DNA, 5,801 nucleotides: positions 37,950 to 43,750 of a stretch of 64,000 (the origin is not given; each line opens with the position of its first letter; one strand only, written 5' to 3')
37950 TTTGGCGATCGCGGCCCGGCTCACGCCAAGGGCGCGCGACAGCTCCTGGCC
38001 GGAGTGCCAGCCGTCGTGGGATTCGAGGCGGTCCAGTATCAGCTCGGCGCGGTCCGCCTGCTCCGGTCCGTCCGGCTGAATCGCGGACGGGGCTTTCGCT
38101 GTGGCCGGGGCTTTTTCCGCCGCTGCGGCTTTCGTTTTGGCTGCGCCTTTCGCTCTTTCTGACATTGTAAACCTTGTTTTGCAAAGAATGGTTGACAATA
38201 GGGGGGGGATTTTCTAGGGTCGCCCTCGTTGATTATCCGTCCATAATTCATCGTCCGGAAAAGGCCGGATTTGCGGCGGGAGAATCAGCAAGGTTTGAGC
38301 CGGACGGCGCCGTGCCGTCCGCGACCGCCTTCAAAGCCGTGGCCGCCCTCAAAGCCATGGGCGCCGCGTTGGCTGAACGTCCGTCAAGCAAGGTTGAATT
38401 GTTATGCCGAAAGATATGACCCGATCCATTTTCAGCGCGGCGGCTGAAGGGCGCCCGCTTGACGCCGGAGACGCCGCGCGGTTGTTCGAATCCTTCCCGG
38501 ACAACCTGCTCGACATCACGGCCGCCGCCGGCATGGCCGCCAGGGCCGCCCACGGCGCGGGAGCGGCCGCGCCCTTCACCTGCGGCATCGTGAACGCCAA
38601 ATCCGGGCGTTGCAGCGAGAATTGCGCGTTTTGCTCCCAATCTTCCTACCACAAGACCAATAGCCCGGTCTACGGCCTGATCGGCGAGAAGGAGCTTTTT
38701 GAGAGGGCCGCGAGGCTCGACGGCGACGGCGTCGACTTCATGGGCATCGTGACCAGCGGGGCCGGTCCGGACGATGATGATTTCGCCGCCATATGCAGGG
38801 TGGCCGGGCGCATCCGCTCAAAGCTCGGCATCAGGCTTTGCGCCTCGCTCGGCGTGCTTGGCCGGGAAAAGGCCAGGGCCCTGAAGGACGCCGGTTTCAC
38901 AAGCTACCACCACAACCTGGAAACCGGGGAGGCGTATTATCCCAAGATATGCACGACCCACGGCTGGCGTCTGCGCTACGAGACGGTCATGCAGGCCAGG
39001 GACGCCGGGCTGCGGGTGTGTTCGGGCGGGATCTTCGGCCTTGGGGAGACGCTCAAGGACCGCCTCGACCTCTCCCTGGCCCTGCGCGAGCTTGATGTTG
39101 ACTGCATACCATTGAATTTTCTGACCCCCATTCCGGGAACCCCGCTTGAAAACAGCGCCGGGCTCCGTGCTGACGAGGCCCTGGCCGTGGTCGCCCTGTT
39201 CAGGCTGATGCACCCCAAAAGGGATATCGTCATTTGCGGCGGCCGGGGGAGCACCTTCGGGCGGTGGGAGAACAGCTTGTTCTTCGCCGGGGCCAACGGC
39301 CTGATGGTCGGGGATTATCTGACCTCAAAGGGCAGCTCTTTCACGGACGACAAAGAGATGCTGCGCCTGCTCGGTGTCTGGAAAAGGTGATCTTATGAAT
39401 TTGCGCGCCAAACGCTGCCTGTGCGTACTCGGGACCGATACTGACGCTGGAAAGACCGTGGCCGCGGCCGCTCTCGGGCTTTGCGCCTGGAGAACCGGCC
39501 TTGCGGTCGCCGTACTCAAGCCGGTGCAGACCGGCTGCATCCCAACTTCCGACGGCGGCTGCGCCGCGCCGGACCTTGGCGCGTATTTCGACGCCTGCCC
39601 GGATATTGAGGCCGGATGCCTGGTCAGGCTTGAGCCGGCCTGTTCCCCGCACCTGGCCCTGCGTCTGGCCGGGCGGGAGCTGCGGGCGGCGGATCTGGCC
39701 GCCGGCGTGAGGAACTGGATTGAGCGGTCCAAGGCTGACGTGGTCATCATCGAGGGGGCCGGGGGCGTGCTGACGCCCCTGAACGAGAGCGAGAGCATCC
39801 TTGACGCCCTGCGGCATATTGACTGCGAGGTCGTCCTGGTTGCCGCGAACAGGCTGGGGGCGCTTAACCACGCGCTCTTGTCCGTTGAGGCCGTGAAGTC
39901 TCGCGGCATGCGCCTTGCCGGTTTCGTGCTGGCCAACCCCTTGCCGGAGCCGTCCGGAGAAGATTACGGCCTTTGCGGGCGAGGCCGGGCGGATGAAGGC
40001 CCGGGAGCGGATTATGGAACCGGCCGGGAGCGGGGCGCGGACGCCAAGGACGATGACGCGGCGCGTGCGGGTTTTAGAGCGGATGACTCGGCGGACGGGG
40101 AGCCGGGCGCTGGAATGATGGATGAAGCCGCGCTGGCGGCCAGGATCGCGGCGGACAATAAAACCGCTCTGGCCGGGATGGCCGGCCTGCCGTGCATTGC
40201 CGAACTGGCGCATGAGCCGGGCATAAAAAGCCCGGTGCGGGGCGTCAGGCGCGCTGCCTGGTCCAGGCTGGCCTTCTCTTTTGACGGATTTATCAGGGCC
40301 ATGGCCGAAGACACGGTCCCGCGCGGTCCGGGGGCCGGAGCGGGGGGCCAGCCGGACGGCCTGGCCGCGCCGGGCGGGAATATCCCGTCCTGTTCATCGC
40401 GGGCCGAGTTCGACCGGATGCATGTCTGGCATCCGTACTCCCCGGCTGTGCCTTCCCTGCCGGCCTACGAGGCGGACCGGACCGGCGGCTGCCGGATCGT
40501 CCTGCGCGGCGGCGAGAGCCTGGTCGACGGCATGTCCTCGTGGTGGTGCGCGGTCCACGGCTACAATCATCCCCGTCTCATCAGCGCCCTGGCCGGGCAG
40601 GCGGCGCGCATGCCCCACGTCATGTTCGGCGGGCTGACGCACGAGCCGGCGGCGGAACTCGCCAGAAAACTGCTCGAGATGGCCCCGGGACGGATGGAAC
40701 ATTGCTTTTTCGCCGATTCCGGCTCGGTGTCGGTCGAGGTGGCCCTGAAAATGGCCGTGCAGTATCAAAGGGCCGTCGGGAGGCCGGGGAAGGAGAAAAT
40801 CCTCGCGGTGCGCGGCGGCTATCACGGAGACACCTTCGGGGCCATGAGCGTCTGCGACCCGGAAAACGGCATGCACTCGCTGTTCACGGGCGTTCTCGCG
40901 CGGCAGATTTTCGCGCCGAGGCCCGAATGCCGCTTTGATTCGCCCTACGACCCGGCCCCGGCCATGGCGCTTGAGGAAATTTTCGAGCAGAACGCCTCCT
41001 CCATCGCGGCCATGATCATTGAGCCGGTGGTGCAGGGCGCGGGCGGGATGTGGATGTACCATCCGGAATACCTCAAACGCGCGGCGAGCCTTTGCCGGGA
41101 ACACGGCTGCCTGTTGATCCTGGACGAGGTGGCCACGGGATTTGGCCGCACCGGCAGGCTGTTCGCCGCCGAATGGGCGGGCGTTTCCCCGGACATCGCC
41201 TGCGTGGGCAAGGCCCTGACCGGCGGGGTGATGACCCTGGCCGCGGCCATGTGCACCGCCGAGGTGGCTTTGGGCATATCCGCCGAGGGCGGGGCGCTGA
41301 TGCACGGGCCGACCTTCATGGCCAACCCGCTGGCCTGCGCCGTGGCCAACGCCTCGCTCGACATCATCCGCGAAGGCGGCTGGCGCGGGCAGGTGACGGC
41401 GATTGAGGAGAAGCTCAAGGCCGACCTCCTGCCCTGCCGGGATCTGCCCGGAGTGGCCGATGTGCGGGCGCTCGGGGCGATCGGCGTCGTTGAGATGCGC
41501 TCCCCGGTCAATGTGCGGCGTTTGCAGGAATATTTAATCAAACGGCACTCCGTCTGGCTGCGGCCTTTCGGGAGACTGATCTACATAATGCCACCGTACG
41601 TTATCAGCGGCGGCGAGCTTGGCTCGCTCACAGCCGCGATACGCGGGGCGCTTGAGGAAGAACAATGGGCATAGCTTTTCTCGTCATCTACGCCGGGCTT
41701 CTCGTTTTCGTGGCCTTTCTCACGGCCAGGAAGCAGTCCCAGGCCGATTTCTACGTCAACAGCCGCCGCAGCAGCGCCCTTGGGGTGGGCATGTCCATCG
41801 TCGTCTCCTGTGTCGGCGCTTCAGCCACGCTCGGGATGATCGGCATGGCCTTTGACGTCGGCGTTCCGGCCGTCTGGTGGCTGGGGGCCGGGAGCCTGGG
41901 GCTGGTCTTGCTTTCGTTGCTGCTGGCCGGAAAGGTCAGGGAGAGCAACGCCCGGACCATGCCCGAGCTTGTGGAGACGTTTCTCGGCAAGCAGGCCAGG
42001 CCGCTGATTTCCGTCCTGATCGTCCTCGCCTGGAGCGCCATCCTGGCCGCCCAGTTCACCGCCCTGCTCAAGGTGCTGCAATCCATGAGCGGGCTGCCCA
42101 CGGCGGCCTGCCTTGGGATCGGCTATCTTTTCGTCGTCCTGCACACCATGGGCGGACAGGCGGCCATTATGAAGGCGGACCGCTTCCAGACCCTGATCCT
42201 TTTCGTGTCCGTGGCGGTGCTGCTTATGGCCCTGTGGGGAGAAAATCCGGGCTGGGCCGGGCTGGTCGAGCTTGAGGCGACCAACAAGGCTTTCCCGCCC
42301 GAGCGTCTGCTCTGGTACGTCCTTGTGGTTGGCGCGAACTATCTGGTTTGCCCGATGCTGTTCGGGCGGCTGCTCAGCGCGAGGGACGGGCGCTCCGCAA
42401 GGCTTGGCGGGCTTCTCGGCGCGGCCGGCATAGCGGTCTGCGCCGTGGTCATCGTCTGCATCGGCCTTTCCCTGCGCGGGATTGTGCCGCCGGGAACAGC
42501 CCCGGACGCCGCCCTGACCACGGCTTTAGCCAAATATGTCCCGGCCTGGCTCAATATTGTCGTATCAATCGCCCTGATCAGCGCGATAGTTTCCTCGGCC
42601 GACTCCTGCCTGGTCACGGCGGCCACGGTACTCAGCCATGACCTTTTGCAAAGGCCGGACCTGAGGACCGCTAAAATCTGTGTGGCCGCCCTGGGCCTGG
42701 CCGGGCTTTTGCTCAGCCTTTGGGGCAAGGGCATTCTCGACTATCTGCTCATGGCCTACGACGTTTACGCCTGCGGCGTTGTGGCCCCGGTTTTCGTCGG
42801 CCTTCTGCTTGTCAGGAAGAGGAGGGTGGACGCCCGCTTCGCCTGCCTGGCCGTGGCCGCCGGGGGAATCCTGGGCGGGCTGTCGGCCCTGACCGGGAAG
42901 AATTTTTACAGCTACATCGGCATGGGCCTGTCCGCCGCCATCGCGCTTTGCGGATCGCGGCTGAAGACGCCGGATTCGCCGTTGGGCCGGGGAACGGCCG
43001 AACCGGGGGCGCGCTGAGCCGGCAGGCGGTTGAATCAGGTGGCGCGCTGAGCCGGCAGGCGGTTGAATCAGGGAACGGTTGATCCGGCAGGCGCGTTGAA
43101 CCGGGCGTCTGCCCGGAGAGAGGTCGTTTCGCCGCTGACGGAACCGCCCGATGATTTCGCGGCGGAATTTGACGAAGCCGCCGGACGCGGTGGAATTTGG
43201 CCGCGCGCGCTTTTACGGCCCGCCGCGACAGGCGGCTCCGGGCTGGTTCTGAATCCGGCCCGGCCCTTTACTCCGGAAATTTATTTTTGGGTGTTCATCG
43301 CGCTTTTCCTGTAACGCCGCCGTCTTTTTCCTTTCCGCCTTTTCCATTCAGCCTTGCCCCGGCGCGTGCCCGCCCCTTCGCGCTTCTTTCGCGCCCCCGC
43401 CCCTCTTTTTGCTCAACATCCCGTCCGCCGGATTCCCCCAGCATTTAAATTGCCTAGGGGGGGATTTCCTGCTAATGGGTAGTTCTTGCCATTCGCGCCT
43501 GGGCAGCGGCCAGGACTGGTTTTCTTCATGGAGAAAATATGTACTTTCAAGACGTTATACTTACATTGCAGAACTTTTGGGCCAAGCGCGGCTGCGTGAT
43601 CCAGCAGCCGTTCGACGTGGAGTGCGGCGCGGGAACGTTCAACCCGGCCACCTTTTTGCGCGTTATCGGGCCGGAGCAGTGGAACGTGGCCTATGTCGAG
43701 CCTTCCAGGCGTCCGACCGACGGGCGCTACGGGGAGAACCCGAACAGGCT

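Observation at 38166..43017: BirA-controlled biotin operon with no bioF but an SSS symporter: candidate biotin-precursor importer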

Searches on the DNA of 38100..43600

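Call 55: search_rna_families(source=window, start=38100, end=43600, threshold=evalue, max_evalue=1)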
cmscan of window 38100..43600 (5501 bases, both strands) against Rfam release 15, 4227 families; matches with E-value up to 1: 0.
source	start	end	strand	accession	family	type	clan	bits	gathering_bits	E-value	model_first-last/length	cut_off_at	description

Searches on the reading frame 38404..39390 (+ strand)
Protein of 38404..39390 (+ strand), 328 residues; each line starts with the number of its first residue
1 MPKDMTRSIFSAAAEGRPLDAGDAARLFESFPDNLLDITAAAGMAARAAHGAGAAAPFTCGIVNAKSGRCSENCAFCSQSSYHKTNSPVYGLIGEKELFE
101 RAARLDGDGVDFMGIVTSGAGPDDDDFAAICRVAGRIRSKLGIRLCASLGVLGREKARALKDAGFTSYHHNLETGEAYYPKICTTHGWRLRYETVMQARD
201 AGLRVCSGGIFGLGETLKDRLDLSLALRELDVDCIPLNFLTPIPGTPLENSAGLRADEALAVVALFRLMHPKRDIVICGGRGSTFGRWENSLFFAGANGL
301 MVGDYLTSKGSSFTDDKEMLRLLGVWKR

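Call 3: search_protein_families(library=pfam, proteins=[window:38404-39390:+])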
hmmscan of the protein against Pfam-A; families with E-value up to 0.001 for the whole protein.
window:38404-39390:+ (328 aa): 2 families
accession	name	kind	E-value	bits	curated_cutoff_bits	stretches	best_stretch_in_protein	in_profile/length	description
PF06968.18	BATS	-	4.6e-24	84.8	22.2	1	236-325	1-87/88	Biotin and Thiamin Synthesis associated domain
PF04055.27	Radical_SAM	-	1.2e-18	68.3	29.5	1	68-222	5-161/166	Radical SAM superfamily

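Call 5: search_protein_families(library=ncbifam, proteins=[window:38404-39390:+], max_evalue=0.01)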
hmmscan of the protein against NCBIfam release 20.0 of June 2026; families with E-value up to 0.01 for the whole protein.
window:38404-39390:+ (328 aa): 12 families
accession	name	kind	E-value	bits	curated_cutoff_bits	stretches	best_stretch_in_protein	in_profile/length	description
TIGR00433.2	bioB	equivalog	9.6e-101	337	225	1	22-325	6-306/307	biotin synthase BioB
NF006308.0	PRK08508.1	equivalog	1.5e-69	234.3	377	1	58-324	5-271/279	biotin synthase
TIGR03910.1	pyrrolys_PylB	equivalog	4.9e-13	48.7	348.2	1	67-275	63-273/347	methylornithine synthase PylB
TIGR03957.1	rSAM_HmdB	equivalog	1.8e-09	37.3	320.9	1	73-276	53-256/317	5,10-methenyltetrahydromethanopterin hydrogenase cofactor biosynthesis protein HmdB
NF053743.1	LipS2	equivalog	4.2e-09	36.3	270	1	56-252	21-214/292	LipS2 family lipoyl synthase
NF004911.0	PRK06267.1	equivalog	3.2e-07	29.9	305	1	179-285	143-248/351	hypothetical protein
TIGR03956.1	rSAM_HydE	equivalog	1.6e-05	24.4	254.6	1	57-282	47-271/340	[FeFe] hydrogenase H-cluster radical SAM maturase HydE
NF009544.0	PRK12928.1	subfamily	0.0002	20.7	210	1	154-237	159-244/300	lipoyl synthase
TIGR01212.1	TIGR01212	equivalog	0.00039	19.6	180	1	181-250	155-225/302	tRNA modification radical SAM protein MnmL/YtqA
NF004019.1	PRK05481.1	subfamily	0.00047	19.5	203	1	156-237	141-224/286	lipoyl synthase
NF045502.1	variant_rSAM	domain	0.0025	16.8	125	1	72-201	144-282/357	radical SAM protein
NF006687.0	PRK09234.1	equivalog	0.0025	16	1018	0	189-270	222-308/849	bifunctional FO biosynthesis protein CofGH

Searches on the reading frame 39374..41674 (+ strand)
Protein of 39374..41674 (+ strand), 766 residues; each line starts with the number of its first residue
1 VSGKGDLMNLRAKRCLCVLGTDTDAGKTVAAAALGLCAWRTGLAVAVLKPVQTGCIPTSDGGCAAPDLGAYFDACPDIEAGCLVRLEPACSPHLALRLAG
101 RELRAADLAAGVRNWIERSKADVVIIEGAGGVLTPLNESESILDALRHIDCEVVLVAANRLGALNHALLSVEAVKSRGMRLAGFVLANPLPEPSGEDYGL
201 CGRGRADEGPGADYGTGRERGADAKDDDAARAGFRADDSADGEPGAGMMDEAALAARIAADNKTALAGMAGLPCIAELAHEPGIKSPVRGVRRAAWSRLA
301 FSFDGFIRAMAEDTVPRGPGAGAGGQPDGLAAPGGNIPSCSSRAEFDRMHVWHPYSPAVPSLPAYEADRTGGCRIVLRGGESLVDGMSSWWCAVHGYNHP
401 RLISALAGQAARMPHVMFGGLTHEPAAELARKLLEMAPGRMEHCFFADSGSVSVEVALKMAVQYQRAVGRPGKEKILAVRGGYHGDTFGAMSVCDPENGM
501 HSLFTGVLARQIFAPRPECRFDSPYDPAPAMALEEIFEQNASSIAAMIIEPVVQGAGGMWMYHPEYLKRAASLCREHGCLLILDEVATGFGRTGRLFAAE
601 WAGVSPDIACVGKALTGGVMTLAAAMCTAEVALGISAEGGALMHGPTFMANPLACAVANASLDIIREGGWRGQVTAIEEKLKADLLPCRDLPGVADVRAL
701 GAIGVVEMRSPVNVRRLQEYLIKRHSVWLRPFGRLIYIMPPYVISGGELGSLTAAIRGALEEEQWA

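Call 3: search_protein_families(library=pfam, proteins=[window:39374-41674:+])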
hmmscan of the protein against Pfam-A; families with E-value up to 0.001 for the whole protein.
window:39374-41674:+ (766 aa): 3 families
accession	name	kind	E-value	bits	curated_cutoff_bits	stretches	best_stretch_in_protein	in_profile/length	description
PF00202.27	Aminotran_3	-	1.4e-116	390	30.5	1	365-759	11-402/403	Aminotransferase class-III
PF13500.12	AAA_26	-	1.2e-27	97.5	27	1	16-189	3-167/198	AAA domain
PF07755.17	DUF1611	-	0.00013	21.9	25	0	7-61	7-59/201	Domain of unknown function (DUF1611_C) P-loop domain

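Call 5: search_protein_families(library=ncbifam, proteins=[window:39374-41674:+], max_evalue=0.01)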
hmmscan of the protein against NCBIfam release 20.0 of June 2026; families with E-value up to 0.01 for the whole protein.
window:39374-41674:+ (766 aa): 71 families (the best 25 are shown)
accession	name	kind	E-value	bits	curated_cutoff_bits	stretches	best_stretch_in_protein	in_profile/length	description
NF005940.0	PRK07986.1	equivalog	6.6e-181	601.5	625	1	344-764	6-425/429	adenosylmethionine--8-amino-7-oxononanoate transaminase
TIGR00508.1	bioA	equivalog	1.5e-163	544.3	405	1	351-760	1-418/419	adenosylmethionine--8-amino-7-oxononanoate transaminase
NF004624.0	PRK05964.1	equivalog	6.4e-163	542.2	494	1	345-761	8-423/427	adenosylmethionine--8-amino-7-oxononanoate transaminase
NF005443.0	PRK07030.1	equivalog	8e-87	291.7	729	1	348-754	12-438/451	adenosylmethionine--8-amino-7-oxononanoate transaminase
NF041821.1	daptide_amino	equivalog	1.2e-69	235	450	1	370-760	20-404/405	daptide-type RiPP biosynthesis aminotransferase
NF005683.0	PRK07481.1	subfamily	1.1e-66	225.6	575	1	346-762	9-449/453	hypothetical protein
NF052567.1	OmAmTferAptACaul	equivalog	4.1e-64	216.9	500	1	379-761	34-429/431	omega-aminotransferase AptA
NF005102.0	PRK06541.1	equivalog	1.3e-63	215.2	574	1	368-708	39-385/460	aspartate aminotransferase family protein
NF005682.0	PRK07480.1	subfamily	1.9e-63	214.7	510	1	346-762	16-451/459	aminotransferase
NF005447.0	PRK07036.1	equivalog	3.8e-63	213.8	618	1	346-762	16-454/468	aminotransferase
NF004767.0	PRK06105.1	subfamily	7.9e-63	212.6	517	1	367-763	34-450/460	aminotransferase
NF002325.0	PRK01278.1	subfamily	4.5e-60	203.3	372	1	368-761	18-387/395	acetylornithine transaminase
NF005685.0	PRK07483.1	equivalog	2.8e-59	201.1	485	1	367-708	16-365/444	aspartate aminotransferase family protein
NF005812.0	PRK07678.1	subfamily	6.3e-58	196.5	488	1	345-708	12-380/451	aminotransferase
NF053554.1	prodigi_MAP_PigE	equivalog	1.2e-57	195.9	850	1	370-710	407-729/837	prodigiosin MAP biosynthesis aminotransferase PigE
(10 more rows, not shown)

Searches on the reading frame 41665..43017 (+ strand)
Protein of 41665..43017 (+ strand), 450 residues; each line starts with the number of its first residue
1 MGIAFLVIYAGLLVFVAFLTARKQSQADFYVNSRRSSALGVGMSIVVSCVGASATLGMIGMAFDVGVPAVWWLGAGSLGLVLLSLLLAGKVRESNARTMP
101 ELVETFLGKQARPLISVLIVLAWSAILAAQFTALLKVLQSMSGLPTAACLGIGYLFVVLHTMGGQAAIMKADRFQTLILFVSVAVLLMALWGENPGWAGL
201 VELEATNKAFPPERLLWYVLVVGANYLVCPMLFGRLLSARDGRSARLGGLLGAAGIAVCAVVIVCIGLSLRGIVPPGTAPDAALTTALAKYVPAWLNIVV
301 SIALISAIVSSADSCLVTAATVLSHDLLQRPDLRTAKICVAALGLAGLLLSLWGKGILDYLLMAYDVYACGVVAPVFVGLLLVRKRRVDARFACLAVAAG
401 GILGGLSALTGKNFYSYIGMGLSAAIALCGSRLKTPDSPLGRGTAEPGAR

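Call 3: search_protein_families(library=pfam, proteins=[window:41665-43017:+])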
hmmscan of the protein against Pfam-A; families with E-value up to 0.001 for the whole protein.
window:41665-43017:+ (450 aa): 1 family
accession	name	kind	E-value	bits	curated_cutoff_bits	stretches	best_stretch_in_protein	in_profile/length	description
PF00474.23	SSF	-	1.6e-17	63.9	22.8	1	29-329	1-326/406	Sodium:solute symporter family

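Call 5: search_protein_families(library=ncbifam, proteins=[window:41665-43017:+], max_evalue=0.01)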
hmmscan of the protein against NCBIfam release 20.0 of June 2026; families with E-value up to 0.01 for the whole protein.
window:41665-43017:+ (450 aa): 4 families
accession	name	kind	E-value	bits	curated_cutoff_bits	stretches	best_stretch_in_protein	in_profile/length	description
TIGR00813.1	sss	superfamily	4.1e-20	72.2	184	1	29-382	1-396/411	sodium/solute symporter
TIGR02119.1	panF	equivalog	2.5e-12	46.6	328.05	1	7-328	8-351/471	sodium/pantothenate symporter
TIGR03648.1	Na_symport_lg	subfamily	2.4e-10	39.5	320.75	1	5-189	4-189/547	VC_2705 family sodium/solute symporter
NF007790.0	PRK10484.1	equivalog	4.2e-09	35.8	401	1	6-403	9-447/527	solute:sodium symporter family transporter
